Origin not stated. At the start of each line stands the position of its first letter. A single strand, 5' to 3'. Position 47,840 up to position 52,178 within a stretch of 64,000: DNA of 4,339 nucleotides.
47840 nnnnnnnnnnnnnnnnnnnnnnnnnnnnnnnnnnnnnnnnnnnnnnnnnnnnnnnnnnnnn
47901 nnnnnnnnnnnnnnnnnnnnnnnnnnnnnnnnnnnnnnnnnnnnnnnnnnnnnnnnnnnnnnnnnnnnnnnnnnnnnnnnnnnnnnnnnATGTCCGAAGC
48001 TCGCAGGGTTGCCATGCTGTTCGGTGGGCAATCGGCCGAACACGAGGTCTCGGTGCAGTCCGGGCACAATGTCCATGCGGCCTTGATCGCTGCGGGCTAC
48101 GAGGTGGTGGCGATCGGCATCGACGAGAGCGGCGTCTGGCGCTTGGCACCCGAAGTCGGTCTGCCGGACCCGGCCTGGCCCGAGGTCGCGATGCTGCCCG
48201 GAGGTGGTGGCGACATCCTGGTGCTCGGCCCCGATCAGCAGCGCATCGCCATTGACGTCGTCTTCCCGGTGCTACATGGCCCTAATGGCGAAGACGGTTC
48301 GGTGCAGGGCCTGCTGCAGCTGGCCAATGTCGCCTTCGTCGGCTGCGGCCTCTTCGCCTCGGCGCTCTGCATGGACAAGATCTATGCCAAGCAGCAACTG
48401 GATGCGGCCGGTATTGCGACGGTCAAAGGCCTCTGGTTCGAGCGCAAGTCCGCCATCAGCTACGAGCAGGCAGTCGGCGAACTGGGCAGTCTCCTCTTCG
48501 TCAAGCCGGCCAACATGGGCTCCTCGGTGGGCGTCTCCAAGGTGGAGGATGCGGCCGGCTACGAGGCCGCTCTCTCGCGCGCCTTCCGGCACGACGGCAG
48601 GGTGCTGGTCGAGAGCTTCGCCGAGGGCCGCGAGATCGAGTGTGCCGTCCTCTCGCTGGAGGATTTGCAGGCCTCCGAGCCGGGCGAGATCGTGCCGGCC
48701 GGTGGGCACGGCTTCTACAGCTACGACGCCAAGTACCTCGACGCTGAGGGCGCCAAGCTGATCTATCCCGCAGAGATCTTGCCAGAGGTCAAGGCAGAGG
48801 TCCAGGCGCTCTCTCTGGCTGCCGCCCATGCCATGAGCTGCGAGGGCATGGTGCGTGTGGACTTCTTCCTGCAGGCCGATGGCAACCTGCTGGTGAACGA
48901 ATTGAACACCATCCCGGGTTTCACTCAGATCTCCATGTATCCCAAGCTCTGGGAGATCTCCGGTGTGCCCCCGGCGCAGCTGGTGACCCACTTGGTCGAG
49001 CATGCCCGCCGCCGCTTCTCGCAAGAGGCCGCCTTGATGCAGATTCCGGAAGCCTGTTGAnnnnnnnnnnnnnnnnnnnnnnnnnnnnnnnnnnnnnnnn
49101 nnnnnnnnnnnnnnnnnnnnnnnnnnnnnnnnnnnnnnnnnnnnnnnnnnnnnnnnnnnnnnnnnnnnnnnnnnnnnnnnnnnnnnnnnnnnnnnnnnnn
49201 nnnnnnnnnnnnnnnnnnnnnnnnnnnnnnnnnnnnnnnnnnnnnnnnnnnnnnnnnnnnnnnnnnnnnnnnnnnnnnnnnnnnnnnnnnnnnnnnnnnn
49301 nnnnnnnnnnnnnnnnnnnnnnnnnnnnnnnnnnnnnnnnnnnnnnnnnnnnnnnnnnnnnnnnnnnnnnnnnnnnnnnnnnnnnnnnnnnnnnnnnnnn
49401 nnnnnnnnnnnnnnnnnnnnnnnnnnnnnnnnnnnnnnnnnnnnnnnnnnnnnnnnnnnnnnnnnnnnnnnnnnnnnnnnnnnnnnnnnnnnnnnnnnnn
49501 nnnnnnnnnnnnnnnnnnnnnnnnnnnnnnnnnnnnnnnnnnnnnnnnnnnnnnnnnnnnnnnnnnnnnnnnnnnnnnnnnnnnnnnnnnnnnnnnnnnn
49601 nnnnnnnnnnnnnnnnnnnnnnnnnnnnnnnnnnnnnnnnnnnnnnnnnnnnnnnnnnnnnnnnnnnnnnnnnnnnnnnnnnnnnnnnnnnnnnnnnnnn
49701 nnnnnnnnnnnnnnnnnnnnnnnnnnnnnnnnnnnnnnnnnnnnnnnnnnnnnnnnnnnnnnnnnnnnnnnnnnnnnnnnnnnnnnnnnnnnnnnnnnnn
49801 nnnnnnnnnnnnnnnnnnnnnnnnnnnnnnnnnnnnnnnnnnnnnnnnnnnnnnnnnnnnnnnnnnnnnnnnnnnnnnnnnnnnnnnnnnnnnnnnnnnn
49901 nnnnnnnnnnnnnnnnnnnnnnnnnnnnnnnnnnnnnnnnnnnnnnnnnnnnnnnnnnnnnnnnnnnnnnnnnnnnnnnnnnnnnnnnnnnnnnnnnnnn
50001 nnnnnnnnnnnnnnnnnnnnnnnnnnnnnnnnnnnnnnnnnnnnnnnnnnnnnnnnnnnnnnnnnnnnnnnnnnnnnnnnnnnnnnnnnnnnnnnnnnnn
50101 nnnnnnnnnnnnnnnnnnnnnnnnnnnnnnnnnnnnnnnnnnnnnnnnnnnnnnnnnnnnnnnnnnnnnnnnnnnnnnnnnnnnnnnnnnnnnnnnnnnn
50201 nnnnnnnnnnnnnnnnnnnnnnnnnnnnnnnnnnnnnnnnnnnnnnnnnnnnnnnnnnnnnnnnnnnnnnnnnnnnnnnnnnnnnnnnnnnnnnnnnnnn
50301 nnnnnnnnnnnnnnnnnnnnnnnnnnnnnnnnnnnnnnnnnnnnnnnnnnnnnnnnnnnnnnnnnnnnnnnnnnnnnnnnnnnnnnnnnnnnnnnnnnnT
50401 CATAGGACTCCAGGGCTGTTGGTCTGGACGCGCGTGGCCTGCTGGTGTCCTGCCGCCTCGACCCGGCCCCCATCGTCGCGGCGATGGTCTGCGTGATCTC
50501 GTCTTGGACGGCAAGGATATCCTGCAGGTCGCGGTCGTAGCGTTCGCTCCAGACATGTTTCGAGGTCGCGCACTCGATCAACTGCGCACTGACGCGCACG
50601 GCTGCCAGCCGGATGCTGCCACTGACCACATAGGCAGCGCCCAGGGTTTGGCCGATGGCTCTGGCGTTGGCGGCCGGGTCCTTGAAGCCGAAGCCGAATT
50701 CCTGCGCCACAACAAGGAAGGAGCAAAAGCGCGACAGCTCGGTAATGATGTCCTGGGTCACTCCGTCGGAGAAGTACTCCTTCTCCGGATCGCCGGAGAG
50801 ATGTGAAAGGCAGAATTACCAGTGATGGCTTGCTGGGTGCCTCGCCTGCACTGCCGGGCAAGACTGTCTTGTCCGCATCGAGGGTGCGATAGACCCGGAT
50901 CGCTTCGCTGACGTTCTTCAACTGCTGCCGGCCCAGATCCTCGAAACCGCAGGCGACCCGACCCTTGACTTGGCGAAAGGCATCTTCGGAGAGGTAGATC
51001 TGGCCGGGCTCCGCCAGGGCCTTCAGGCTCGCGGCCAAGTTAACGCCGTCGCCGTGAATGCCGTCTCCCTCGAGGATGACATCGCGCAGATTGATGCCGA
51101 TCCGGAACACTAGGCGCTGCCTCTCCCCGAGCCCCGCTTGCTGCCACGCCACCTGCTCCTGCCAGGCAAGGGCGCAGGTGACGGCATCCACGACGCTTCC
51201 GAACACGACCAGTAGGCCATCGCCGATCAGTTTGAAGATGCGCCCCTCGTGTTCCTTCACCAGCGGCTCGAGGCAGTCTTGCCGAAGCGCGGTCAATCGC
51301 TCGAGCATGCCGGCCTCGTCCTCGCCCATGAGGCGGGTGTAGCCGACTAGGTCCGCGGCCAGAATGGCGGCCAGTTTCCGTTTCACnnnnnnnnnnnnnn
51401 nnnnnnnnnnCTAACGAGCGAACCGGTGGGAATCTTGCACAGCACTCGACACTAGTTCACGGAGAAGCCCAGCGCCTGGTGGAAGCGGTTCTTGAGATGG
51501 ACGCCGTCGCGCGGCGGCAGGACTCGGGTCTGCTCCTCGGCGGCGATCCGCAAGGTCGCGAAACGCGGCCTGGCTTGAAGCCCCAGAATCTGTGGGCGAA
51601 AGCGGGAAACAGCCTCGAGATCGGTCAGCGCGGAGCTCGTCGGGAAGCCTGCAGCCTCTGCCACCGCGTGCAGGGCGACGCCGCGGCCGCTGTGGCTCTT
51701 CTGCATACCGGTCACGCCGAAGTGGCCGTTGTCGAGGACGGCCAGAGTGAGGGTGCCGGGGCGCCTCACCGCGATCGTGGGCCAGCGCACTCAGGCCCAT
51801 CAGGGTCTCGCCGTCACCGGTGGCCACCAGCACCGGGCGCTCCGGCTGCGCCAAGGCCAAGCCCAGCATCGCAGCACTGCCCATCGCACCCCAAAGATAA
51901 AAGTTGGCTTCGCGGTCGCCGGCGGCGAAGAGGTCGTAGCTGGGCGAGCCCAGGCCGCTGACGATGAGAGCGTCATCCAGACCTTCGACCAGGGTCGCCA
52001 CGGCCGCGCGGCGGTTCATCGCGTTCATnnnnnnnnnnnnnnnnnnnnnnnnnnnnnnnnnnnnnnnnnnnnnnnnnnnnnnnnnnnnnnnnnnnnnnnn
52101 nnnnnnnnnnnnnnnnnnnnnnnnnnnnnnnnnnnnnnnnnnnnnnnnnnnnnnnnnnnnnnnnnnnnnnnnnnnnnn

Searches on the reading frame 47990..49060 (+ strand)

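Call 22: search_protein_families(library=pfam, proteins=[window:47990-49060:+])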
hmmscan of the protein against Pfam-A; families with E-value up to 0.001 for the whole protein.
window:47990-49060:+ (356 aa): 3 families
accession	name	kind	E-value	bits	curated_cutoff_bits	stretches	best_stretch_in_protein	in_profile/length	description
PF07478.18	Dala_Dala_lig_C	-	1.2e-59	201.7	24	1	139-337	4-204/204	D-ala D-ala ligase C-terminus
PF01820.27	Dala_Dala_lig_N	-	3.9e-30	105.3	34.6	1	6-119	1-121/121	D-ala D-ala ligase N-terminus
PF02222.28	ATP-grasp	-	1.1e-06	28.9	27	1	137-306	3-160/179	ATP-grasp domain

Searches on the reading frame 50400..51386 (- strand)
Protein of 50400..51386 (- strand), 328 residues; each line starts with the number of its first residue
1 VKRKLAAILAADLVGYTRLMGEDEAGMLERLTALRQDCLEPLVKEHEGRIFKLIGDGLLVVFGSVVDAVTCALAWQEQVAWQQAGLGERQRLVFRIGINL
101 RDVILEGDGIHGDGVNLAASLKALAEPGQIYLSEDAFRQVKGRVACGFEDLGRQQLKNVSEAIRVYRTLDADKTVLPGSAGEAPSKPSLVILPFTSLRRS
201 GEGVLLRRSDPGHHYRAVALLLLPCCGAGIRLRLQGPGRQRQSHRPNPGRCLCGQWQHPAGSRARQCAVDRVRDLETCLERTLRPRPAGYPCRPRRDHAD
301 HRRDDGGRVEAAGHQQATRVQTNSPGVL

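Call 22: search_protein_families(library=pfam, proteins=[window:50400-51386:-])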
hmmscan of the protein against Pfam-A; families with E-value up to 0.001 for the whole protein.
window:50400-51386:- (328 aa): 1 family
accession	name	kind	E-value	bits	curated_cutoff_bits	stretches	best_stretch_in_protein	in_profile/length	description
PF00211.25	Guanylate_cyc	-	3e-07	30.6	21.9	1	7-157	10-171/183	Adenylate and Guanylate cyclase catalytic domain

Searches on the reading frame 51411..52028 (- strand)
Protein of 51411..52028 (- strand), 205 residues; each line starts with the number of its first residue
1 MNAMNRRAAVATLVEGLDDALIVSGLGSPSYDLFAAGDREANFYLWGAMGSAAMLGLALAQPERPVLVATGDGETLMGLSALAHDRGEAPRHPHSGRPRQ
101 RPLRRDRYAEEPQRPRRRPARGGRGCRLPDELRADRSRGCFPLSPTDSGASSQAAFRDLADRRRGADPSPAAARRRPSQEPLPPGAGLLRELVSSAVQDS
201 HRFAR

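Call 22: search_protein_families(library=pfam, proteins=[window:51411-52028:-])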
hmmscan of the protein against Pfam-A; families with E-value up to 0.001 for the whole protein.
window:51411-52028:- (205 aa): 1 family
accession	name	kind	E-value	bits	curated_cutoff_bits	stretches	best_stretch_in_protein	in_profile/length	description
PF02775.26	TPP_enzyme_C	-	7.7e-05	23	21.9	1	45-84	26-67/151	Thiamine pyrophosphate enzyme, C-terminal TPP binding domain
